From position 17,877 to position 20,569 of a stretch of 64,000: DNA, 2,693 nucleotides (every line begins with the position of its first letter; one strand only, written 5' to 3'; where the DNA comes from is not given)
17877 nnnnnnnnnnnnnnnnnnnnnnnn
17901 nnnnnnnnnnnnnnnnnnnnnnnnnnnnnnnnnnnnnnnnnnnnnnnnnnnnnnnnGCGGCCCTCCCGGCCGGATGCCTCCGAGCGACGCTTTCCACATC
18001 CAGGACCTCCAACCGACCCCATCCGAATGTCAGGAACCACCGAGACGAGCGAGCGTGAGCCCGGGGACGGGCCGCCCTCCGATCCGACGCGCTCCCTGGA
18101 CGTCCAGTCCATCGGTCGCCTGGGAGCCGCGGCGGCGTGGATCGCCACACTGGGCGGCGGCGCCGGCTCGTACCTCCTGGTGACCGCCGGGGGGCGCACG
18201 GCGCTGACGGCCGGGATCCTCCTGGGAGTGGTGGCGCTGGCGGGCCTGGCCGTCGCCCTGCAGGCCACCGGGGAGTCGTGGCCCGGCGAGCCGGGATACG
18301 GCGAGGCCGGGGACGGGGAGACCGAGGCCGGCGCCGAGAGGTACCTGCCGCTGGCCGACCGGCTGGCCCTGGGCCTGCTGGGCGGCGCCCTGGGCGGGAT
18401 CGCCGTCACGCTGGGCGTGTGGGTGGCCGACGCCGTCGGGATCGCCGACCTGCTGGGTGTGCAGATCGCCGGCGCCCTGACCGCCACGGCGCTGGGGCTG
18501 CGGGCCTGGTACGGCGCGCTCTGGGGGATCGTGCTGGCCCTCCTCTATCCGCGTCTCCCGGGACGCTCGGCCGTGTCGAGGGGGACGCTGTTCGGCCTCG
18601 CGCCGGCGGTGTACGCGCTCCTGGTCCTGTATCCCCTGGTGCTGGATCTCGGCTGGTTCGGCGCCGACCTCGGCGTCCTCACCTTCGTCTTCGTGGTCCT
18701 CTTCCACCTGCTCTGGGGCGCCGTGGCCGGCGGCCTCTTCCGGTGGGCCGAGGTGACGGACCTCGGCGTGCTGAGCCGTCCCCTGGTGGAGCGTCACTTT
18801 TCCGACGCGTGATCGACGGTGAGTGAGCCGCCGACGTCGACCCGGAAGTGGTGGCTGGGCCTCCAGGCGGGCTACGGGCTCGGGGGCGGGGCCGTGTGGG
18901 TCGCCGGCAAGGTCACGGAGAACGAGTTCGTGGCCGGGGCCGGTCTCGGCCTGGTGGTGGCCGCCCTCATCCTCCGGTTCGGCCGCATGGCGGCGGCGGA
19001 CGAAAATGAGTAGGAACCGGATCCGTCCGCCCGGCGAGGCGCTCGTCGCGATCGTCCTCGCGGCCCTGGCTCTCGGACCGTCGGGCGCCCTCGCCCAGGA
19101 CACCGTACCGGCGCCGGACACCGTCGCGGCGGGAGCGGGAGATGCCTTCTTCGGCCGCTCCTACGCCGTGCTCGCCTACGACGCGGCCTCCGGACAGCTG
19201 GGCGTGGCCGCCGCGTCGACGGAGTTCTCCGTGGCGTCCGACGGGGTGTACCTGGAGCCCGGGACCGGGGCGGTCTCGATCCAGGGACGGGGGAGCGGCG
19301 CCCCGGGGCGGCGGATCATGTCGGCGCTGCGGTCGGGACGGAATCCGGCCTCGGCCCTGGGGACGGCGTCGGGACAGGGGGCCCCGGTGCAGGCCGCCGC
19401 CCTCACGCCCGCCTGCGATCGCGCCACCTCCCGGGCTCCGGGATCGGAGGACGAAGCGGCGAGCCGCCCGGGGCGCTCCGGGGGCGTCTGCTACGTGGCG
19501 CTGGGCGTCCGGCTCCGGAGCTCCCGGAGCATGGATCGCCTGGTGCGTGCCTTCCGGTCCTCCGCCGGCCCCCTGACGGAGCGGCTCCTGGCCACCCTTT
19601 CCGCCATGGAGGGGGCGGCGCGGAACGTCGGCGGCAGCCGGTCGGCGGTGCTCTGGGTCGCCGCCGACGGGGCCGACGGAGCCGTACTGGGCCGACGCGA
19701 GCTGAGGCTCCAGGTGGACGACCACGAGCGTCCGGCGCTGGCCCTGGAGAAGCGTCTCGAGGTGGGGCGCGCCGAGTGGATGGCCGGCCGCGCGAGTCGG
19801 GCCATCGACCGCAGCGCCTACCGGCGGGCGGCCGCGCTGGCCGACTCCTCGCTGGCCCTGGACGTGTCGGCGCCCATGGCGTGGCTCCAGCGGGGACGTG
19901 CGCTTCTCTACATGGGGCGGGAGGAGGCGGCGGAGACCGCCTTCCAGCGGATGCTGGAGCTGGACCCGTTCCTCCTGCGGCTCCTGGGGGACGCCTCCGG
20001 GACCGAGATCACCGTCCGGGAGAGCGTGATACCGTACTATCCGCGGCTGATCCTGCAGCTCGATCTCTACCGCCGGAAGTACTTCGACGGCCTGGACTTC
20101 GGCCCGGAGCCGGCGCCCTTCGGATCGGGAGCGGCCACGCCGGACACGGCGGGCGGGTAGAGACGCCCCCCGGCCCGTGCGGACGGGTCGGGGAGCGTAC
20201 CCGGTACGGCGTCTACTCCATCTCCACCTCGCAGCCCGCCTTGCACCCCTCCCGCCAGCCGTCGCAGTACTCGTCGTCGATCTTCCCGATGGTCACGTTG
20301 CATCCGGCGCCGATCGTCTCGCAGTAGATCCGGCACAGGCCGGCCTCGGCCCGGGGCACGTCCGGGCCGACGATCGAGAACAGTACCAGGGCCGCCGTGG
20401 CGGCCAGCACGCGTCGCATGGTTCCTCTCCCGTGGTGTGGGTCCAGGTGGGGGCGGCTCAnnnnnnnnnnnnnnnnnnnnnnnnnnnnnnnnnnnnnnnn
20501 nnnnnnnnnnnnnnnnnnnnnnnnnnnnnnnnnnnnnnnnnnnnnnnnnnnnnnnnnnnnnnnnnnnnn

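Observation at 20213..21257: Membrane-anchored TlpA-type thioredoxin translationally coupled to two tandem paralogous secreted six-cysteine mini-proteins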

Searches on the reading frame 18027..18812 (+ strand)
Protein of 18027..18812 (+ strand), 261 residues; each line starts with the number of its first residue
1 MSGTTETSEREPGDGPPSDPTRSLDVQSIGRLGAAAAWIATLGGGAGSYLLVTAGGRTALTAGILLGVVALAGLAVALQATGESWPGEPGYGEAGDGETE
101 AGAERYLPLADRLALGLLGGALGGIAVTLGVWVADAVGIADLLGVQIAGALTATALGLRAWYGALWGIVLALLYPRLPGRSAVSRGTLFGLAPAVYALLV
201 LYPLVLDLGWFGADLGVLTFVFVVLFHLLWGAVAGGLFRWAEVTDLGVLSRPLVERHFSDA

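Call 3: search_protein_families(library=pfam, proteins=[window:18027-18812:+], max_evalue=1)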
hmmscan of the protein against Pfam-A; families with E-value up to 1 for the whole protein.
window:18027-18812:+ (261 aa): 0 families

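Call 4: search_protein_families(library=ncbifam, proteins=[window:18027-18812:+], max_evalue=1)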
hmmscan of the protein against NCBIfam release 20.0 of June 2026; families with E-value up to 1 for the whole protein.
window:18027-18812:+ (261 aa): 1 family
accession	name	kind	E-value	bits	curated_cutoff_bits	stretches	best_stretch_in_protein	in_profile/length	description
NF045715.1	sulf_resp_HmcB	equivalog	0.57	9.2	420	1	135-174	240-279/307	sulfate respiration complex iron-sulfur protein HmcB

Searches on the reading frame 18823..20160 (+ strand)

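Call 3: search_protein_families(library=pfam, proteins=[window:18823-20160:+], max_evalue=1)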
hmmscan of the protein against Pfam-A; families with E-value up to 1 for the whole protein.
window:18823-20160:+ (445 aa): 8 families
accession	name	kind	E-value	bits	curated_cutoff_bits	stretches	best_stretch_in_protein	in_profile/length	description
PF06267.17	DUF1028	-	2.1e-18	67.3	26.2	1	114-306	2-191/193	Family of unknown function (DUF1028)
PF07719.23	TPR_2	-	3.2e-05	24.2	27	1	352-382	2-32/34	Tetratricopeptide repeat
PF00515.34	TPR_1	-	8.1e-05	22.7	27.8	1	353-382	3-32/34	Tetratricopeptide repeat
PF13371.12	TPR_9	-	0.00039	20.8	35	1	326-382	4-60/73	Tetratricopeptide repeat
PF13181.12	TPR_8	-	0.0021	18.5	25.7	1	353-382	3-32/34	Tetratricopeptide repeat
PF13428.12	TPR_14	-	0.0032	18.5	23.5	1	352-382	2-32/44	Tetratricopeptide repeat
PF13432.12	TPR_16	-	0.0053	17.6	32.7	1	324-383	4-63/65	Tetratricopeptide repeat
PF13174.12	TPR_6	-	0.13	13.4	26.3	1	353-382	2-31/33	Tetratricopeptide repeat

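Call 4: search_protein_families(library=ncbifam, proteins=[window:18823-20160:+], max_evalue=1)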
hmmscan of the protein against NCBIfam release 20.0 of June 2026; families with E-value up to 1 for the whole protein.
window:18823-20160:+ (445 aa): 5 families
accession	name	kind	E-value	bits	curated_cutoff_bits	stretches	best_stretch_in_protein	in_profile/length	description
NF052415.1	T3SS_chap_SctY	equivalog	0.0011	19.4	70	1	310-379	33-105/106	type III secretion apparatus assembly chaperone SctY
TIGR02917.1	PEP_TPR_lipo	equivalog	0.0055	14.6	312.2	1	301-383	143-225/899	XrtA/PEP-CTERM system TPR-repeat protein PrsT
TIGR02552.1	LcrH_SycD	equivalog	0.0061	16.3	104.8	1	315-380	50-115/136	SycD/LcrH family type III secretion system chaperone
NF008391.2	PRK11189.1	equivalog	0.081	12.4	250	1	331-381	113-163/297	lipoprotein NlpI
TIGR02521.1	type_IV_pilW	equivalog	0.21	11.1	154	1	328-382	42-96/234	type IV pilus biogenesis/stability protein PilW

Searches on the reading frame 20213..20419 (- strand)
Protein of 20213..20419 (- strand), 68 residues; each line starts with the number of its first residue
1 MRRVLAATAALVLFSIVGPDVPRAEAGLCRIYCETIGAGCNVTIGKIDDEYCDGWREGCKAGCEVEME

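Call 3: search_protein_families(library=pfam, proteins=[window:20213-20419:-], max_evalue=1)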
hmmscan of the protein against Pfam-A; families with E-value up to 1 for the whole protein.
window:20213-20419:- (68 aa): 1 family
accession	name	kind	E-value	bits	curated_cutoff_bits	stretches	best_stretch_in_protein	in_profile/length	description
PF14862.11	Defensin_big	-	0.12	12.9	25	1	28-65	7-44/55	Big defensin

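Call 4: search_protein_families(library=ncbifam, proteins=[window:20213-20419:-], max_evalue=1)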
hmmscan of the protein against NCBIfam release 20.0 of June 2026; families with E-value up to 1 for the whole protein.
window:20213-20419:- (68 aa): 0 families
